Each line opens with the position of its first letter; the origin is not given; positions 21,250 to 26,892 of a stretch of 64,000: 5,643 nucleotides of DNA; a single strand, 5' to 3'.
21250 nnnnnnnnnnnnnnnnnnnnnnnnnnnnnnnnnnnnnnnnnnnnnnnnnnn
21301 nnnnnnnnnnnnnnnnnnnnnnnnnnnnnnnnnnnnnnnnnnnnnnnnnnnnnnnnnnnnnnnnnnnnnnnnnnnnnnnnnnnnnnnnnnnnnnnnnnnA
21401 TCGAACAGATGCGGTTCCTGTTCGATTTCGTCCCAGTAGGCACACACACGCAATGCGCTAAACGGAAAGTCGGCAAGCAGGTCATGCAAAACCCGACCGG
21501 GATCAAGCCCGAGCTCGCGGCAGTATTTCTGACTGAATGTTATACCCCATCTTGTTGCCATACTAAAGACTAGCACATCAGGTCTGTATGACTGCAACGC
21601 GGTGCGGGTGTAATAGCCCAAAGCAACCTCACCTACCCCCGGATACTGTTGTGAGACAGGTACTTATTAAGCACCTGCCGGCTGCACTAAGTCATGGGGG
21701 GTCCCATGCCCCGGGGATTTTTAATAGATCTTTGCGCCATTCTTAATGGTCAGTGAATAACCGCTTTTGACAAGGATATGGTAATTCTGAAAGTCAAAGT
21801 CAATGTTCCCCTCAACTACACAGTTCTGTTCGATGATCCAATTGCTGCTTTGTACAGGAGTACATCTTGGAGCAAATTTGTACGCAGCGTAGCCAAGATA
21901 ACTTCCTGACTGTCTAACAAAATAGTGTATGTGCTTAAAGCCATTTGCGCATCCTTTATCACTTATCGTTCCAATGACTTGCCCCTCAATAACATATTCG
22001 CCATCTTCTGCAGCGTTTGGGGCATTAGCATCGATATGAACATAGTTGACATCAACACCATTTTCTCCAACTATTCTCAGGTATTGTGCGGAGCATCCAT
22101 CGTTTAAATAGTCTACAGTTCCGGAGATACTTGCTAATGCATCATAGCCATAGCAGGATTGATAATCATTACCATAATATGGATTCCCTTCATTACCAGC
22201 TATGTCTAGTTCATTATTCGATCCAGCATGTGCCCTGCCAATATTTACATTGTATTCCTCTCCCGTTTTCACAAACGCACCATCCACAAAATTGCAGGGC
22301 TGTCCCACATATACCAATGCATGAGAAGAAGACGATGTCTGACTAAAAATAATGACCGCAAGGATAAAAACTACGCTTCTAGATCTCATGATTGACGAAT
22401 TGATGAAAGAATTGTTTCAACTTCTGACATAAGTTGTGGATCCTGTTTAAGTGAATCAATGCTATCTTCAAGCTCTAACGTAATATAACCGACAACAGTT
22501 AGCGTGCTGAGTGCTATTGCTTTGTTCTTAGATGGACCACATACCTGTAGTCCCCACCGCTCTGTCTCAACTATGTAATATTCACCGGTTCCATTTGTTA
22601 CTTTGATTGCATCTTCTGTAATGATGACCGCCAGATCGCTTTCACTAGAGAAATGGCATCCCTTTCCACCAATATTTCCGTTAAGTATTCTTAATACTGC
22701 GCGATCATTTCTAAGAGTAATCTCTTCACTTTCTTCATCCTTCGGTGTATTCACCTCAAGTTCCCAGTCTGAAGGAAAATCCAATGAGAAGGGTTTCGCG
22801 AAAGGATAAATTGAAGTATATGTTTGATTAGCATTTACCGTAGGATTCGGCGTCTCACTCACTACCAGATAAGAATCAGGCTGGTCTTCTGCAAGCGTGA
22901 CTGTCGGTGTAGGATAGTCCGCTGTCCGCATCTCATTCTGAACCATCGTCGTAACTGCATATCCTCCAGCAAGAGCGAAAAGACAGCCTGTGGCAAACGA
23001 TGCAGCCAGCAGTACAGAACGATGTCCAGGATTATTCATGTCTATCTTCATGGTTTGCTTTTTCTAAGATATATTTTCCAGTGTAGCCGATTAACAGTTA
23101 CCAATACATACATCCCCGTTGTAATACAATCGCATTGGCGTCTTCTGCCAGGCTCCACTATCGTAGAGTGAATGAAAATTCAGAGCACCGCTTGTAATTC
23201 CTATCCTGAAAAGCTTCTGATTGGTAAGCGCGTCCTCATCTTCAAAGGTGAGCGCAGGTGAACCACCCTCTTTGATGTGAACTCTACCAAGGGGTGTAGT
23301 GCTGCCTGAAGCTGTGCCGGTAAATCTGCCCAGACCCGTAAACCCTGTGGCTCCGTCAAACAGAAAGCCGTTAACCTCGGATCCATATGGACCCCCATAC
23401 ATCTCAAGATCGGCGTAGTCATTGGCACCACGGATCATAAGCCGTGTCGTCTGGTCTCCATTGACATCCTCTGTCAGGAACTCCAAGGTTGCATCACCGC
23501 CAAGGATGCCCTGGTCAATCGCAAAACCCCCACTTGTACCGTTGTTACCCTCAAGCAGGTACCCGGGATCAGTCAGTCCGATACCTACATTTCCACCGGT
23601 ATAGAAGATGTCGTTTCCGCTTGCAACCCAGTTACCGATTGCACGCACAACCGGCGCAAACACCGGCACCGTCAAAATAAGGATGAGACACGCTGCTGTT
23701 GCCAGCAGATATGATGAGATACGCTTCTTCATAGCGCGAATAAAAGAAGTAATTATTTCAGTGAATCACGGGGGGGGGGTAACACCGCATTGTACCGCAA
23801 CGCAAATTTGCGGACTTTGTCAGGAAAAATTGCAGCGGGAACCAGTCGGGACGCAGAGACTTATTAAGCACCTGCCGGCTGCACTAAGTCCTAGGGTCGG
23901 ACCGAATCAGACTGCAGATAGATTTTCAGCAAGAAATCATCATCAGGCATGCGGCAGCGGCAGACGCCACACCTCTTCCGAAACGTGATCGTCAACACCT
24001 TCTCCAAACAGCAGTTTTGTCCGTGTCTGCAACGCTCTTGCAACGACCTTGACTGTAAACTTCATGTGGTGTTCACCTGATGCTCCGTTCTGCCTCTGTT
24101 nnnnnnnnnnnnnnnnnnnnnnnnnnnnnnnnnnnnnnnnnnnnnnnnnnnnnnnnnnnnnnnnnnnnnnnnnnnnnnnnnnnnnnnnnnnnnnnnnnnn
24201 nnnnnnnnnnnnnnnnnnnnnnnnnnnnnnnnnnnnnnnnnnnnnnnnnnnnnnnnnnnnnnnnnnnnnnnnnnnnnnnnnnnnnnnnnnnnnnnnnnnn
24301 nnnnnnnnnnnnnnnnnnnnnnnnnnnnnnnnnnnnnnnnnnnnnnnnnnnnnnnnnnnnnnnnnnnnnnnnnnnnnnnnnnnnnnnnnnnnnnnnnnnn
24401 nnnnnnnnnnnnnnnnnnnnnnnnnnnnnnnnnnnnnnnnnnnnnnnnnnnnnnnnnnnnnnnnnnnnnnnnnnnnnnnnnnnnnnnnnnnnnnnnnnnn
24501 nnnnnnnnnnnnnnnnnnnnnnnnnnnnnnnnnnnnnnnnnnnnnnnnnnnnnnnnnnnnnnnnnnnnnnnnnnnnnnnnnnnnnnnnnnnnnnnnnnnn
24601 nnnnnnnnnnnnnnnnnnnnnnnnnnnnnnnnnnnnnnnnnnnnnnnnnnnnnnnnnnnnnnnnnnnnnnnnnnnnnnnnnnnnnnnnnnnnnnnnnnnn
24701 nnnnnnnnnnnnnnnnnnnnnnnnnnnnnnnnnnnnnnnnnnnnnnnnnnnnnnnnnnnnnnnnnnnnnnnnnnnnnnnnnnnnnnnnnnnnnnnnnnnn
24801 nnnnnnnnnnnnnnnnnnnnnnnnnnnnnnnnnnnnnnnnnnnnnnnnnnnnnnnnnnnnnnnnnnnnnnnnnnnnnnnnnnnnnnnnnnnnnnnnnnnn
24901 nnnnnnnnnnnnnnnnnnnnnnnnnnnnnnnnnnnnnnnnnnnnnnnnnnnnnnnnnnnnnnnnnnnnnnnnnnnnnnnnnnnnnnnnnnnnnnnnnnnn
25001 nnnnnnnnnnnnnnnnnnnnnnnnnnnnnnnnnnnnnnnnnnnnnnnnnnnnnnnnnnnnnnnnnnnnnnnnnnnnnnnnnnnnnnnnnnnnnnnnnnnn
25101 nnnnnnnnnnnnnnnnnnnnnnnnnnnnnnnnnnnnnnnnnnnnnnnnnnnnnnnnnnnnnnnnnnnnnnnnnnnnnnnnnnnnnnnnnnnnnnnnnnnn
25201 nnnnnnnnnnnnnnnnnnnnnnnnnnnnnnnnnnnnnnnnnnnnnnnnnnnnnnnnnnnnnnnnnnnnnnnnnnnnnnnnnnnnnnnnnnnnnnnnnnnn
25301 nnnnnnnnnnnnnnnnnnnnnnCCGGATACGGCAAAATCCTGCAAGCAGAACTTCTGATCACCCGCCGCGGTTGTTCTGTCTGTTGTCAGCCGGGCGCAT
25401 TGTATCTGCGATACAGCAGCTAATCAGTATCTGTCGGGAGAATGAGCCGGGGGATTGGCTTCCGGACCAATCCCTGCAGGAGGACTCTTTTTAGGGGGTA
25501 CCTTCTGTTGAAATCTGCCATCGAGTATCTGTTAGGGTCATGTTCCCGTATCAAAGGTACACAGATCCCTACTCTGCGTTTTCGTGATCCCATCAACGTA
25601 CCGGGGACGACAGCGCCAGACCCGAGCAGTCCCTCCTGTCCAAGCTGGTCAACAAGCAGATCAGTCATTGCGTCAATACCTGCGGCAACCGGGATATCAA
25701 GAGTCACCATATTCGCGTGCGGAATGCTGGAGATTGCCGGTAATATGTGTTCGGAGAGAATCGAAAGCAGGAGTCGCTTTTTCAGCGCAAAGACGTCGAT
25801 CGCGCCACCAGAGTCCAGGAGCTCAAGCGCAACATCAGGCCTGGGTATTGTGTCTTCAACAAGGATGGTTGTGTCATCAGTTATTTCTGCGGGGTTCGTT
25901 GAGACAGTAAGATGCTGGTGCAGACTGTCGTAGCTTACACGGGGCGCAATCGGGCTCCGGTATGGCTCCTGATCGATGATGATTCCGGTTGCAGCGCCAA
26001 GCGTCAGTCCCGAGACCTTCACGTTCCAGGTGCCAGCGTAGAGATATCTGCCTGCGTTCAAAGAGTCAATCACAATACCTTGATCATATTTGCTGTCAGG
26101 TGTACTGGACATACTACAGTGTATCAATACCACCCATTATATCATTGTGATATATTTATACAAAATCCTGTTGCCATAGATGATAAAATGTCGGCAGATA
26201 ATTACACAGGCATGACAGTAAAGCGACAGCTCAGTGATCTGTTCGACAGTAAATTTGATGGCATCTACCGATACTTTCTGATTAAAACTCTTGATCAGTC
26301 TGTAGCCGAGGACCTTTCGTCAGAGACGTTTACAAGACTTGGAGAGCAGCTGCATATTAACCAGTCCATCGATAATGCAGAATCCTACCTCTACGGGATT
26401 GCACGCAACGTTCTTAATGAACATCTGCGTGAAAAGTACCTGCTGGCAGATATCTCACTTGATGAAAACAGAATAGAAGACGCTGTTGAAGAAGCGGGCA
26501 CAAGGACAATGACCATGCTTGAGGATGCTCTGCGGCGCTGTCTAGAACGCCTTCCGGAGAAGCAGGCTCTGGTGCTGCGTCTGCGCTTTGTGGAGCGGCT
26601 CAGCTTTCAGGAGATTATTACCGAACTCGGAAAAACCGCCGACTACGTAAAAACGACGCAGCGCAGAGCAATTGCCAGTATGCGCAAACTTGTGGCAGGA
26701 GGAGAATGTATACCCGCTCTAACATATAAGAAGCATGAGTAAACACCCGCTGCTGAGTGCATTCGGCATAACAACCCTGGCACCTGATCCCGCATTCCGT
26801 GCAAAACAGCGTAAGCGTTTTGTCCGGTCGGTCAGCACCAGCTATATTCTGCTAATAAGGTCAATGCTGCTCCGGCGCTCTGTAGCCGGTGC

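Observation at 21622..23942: Perfect 32-bp direct repeat marking the upstream regions of two secreted-hydrolase transcription units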

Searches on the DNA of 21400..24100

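Call 33: search_rna_families(source=window, start=21400, end=24100, threshold=evalue, max_evalue=10)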
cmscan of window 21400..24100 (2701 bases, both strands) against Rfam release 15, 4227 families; matches with E-value up to 10: 0.
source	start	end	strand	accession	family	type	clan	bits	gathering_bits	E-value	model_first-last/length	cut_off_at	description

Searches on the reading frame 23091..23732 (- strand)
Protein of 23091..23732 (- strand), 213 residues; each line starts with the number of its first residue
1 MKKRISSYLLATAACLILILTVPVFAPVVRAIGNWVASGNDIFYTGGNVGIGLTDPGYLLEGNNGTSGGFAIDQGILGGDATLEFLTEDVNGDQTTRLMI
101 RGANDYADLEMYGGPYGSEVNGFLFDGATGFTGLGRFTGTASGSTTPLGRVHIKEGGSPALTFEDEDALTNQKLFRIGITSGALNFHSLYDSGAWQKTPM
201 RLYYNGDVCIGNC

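Call 8: search_protein_families(library=pfam, proteins=[window:23091-23732:-], max_evalue=0.01)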
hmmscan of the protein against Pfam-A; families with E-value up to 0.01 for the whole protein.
window:23091-23732:- (213 aa): 0 families

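Call 43: search_protein_representatives(protein=window:23091-23732:-)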
Query: 213 residues. Proteins with E-value up to 0.001 (for the whole library): 309; up to 1e-10: 20; up to 1e-30: 3. The best 150 are listed.
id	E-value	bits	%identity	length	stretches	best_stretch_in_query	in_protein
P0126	5.4e-68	245.3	99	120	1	1-115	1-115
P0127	7.7e-51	189.2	47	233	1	10-212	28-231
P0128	1.7e-40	155.4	40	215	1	14-212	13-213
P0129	3.4e-24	102.1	44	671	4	48-138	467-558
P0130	9.1e-23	97.4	43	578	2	32-136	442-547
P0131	1.8e-19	86.7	44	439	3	47-137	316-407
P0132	2.3e-18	83.0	33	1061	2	41-193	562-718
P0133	1.2e-14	70.9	48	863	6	34-61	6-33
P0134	1.9e-14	70.2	32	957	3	44-136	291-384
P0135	1.3e-13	67.5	46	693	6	34-87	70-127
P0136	1.9e-13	66.9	37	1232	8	33-65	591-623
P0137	8.0e-13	64.9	47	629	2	32-121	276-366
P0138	8.5e-13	64.8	37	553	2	45-140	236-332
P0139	2.0e-12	63.6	42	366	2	7-137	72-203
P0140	4.2e-12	62.6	45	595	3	35-141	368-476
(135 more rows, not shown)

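Call 50: search_protein_families(library=phrogs, proteins=[window:23091-23732:-], max_evalue=0.01)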
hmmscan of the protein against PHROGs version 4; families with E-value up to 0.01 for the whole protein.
window:23091-23732:- (213 aa): 1 family
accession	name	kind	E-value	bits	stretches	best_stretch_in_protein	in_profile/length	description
phrog_9942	-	tail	0.0038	16.2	1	88-163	590-661/1178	tail fiber protein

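Call 70: find_encoding_contigs(protein=P0126, flank=5000, max_places=5)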
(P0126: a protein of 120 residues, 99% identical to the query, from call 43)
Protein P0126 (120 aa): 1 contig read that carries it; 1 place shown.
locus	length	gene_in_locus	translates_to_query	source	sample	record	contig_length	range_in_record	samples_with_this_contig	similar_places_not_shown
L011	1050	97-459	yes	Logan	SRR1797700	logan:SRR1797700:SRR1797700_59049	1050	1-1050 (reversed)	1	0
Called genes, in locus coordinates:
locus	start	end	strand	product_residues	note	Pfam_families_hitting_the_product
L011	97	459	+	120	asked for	-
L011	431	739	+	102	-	-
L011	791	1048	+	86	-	?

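Call 76: search_solved_structures(query=window:23091-23732:-, max_evalue=0.1)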
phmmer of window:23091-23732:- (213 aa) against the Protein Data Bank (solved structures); distinct sequences matched with E-value up to 0.1: 0.

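Call 77: search_protein_families(library=ncbifam, proteins=[window:23091-23732:-], max_evalue=0.01)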
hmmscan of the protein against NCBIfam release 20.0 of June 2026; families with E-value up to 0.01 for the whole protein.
window:23091-23732:- (213 aa): 0 families

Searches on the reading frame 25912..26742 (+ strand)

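Call 8: search_protein_families(library=pfam, proteins=[window:25912-26742:+], max_evalue=0.01)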
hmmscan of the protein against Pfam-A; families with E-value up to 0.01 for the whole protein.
window:25912-26742:+ (276 aa): 4 families
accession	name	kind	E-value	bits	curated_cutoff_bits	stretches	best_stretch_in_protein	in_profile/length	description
PF04545.22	Sigma70_r4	-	4.6e-09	36.1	24.1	1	210-259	1-50/50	Sigma-70, region 4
PF08281.18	Sigma70_r4_2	-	6.4e-08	32.6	25.7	1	205-255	2-52/54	Sigma-70, region 4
PF04542.20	Sigma70_r2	-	3.3e-05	24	24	1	126-174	17-67/71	Sigma-70 region 2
PF07638.17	Sigma70_ECF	-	0.0061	16.9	21.1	1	185-246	107-168/185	ECF sigma factor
